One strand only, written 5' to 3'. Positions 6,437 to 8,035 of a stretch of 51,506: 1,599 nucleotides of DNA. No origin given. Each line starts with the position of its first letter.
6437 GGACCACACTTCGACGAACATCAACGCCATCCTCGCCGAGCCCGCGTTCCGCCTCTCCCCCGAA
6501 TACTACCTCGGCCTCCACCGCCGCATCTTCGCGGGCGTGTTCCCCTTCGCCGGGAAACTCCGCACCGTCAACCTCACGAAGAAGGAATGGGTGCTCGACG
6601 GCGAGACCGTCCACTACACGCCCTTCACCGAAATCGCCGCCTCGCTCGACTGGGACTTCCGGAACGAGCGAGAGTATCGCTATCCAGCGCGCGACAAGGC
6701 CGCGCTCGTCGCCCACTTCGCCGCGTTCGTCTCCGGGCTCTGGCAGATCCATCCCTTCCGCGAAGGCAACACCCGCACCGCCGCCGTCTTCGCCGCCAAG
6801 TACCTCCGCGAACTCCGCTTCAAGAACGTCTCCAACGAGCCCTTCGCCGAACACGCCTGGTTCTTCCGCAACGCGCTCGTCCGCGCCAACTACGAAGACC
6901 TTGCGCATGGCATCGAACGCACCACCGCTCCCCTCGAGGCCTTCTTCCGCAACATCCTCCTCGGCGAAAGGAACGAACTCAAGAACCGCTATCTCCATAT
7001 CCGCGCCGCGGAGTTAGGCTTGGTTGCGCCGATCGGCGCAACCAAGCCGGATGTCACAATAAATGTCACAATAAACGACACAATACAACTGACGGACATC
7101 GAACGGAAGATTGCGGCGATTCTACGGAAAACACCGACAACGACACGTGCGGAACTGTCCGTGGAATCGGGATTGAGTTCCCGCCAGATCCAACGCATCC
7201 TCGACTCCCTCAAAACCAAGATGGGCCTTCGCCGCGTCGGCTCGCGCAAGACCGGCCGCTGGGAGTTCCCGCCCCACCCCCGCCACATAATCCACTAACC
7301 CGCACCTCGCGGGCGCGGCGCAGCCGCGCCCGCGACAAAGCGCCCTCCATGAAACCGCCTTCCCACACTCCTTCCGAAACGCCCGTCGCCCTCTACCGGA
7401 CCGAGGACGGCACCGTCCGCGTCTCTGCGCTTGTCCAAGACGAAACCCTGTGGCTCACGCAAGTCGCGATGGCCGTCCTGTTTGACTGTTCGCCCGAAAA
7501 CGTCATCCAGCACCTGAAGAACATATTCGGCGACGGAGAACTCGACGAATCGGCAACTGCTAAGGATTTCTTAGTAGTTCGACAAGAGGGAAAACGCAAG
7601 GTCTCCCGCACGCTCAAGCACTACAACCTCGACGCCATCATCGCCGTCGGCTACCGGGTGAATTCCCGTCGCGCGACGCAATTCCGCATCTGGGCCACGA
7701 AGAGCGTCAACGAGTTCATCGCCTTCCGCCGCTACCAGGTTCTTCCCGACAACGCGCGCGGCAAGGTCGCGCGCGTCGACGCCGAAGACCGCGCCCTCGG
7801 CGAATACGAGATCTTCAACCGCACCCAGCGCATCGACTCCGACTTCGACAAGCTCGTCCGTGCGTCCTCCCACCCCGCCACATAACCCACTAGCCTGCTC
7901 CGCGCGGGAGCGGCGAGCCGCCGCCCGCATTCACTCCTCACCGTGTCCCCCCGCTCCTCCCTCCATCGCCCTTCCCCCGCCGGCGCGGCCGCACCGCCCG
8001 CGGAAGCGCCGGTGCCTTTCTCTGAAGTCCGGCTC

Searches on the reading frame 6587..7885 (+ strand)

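Call 76: search_protein_families(library=pfam, proteins=[window:6587-7885:+], max_evalue=0.0001)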
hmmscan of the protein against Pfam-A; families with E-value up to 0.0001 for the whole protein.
window:6587-7885:+ (432 aa): 1 family
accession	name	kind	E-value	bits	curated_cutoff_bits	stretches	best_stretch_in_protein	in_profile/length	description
PF13310.11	Virulence_RhuM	-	1.2e-21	77.6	33.7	1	323-378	1-56/252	Virulence protein RhuM family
